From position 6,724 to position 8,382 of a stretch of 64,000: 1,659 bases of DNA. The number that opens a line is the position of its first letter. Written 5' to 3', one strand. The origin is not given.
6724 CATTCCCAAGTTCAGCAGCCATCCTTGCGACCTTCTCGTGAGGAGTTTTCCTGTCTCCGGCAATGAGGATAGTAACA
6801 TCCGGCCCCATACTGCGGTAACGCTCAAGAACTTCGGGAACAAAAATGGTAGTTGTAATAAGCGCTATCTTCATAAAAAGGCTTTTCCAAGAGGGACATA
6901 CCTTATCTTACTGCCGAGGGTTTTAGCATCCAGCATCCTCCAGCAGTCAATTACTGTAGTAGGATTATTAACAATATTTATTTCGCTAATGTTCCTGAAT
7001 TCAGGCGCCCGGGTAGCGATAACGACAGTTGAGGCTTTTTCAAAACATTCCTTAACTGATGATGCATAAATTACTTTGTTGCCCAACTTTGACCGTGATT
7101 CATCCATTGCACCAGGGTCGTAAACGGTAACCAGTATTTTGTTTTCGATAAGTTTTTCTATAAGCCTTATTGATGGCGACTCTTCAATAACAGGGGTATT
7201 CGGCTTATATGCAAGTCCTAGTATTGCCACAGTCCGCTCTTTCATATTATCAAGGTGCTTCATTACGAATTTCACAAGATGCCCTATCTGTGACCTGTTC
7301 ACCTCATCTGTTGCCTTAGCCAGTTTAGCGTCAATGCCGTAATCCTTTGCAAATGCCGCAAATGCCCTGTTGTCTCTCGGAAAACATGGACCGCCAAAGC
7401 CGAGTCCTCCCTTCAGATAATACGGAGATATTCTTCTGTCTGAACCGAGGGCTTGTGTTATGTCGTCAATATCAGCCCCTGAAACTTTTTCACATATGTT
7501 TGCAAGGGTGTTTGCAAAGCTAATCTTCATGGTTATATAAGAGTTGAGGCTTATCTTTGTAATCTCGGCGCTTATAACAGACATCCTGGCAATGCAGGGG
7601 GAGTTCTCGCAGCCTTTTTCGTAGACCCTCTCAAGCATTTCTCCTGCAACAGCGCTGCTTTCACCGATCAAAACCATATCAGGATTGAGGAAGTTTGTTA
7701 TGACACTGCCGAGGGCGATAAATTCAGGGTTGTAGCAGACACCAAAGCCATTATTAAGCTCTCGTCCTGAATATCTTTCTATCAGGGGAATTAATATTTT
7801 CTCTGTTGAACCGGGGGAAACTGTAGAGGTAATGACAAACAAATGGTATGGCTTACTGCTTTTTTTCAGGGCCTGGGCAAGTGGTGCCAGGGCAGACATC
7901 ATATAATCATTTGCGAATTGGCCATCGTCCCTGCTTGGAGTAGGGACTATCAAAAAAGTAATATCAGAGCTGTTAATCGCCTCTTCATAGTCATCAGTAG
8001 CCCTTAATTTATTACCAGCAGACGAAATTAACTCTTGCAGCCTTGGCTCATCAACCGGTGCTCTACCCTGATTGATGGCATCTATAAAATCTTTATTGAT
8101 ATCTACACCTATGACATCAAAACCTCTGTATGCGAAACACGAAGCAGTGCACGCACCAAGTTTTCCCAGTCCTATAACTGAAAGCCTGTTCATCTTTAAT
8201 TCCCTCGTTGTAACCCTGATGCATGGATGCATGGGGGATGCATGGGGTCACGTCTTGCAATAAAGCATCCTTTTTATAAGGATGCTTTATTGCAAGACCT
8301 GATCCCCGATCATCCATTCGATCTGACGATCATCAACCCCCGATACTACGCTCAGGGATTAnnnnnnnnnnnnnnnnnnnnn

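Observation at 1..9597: Putative flagellin-modification island built around three radical-SAM enzymes, two of them tandem radical-SAM-TPR fusions with a conserved Cys-rich N-terminal extension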

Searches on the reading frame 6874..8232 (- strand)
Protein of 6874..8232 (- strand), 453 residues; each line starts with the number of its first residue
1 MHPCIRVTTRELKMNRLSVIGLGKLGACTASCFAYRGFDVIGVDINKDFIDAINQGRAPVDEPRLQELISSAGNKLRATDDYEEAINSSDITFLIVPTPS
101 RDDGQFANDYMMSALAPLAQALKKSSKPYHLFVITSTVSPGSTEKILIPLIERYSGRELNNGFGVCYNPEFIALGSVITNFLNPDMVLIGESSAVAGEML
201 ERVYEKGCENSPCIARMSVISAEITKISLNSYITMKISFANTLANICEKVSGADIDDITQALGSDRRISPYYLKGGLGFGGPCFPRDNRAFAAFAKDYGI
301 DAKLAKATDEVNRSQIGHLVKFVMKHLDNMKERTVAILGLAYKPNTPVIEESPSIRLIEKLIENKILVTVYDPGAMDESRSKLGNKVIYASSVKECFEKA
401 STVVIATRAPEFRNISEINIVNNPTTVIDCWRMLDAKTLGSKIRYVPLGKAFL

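Call 5: search_protein_families(library=pfam, proteins=[window:6874-8232:-], max_evalue=0.01)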
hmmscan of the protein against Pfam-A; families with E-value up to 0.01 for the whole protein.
window:6874-8232:- (453 aa): 8 families
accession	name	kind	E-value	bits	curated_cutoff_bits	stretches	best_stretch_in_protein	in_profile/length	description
PF03721.20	UDPG_MGDP_dh_N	-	5e-45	153.8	27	1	16-202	2-186/187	UDP-glucose/GDP-mannose dehydrogenase family, NAD binding domain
PF00984.24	UDPG_MGDP_dh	-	3e-29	101.4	25.4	1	221-313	2-93/94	UDP-glucose/GDP-mannose dehydrogenase family, central domain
PF03720.21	UDPG_MGDP_dh_C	-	1.1e-23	83.9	30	1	336-435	1-102/103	UDP-glucose/GDP-mannose dehydrogenase family, UDP binding domain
PF03446.21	NAD_binding_2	-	1.5e-05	25.5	21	1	17-145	2-102/161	NAD binding domain of 6-phosphogluconate dehydrogenase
PF01210.29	NAD_Gly3P_dh_N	-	3.6e-05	24.2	23.1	1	18-98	3-79/158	NAD-dependent glycerol-3-phosphate dehydrogenase N-terminus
PF02737.24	3HCDH_N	-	0.00028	21.3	22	1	18-88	3-78/180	3-hydroxyacyl-CoA dehydrogenase, NAD binding domain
PF03807.23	F420_oxidored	-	0.00052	21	21.6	0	17-98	2-69/94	NADP oxidoreductase coenzyme F420-dependent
PF02826.25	2-Hacid_dh_C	-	0.0007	19.5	25.1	0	8-52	30-74/178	D-isomer specific 2-hydroxyacid dehydrogenase, NAD binding domain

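Call 6: search_protein_families(library=ncbifam, proteins=[window:6874-8232:-], max_evalue=0.01)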
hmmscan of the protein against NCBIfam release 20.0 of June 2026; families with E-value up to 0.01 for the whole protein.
window:6874-8232:- (453 aa): 15 families
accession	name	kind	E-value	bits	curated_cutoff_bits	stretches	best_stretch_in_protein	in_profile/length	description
TIGR03026.1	NDP-sugDHase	subfamily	2.1e-108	362.7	189.8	1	16-430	2-411/413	nucleotide sugar dehydrogenase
NF041297.1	UDPGDh_AglM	equivalog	5.5e-100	335.3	670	1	16-437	2-420/429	UDP-glucose 6-dehydrogenase AglM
NF047673.2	TeichurnBiosyTuaD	equivalog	9.1e-80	268.9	700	1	14-434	1-414/439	UDP-glucose 6-dehydrogenase TuaD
NF040825.1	UDPMaNacDH_Arch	equivalog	1.5e-44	152.6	750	1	16-417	2-382/418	UDP-N-acetyl-D-mannosamine dehydrogenase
NF008286.0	PRK11064.1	equivalog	4.6e-41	140.8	459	1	14-422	3-409/420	UDP-N-acetyl-D-mannosamine dehydrogenase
NF011729.0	PRK15182.1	equivalog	3e-25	88.9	592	1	16-406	8-387/425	Vi polysaccharide biosynthesis UDP-N-acetylglucosamine C-6 dehydrogenase TviB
NF011631.0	PRK15057.1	equivalog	2.7e-23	82.7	757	1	19-411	5-371/388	UDP-glucose 6-dehydrogenase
NF000942.0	PRK00094.1-4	subfamily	2.8e-05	23.5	257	1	14-99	2-83/334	NAD(P)H-dependent glycerol-3-phosphate dehydrogenase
NF043037.1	ThreonDh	equivalog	0.00066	19.2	350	1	15-55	3-43/297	L-threonate dehydrogenase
NF000941.0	PRK00094.1-3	equivalog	0.0017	17.7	423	1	14-99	1-82/336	NAD(P)H-dependent glycerol-3-phosphate dehydrogenase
NF004474.0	PRK05808.1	subfamily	0.0021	17.4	408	1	13-51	2-40/283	3-hydroxybutyryl-CoA dehydrogenase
TIGR00872.1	gnd_rel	equivalog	0.0033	16.7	297.2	1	16-58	2-44/299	phosphogluconate dehydrogenase (NAD(+)-dependent, decarboxylating)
NF006143.0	PRK08293.1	equivalog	0.0055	16.1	312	1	13-93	3-90/291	3-hydroxyacyl-CoA dehydrogenase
TIGR03911.1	pyrrolys_PylD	equivalog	0.0074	15.4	150.05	0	8-54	139-185/266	3-methylornithyl-N6-L-lysine dehydrogenase PylD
NF009098.0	PRK12439.1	equivalog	0.0096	15.3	436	0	13-98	6-87/341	NAD(P)H-dependent glycerol-3-phosphate dehydrogenase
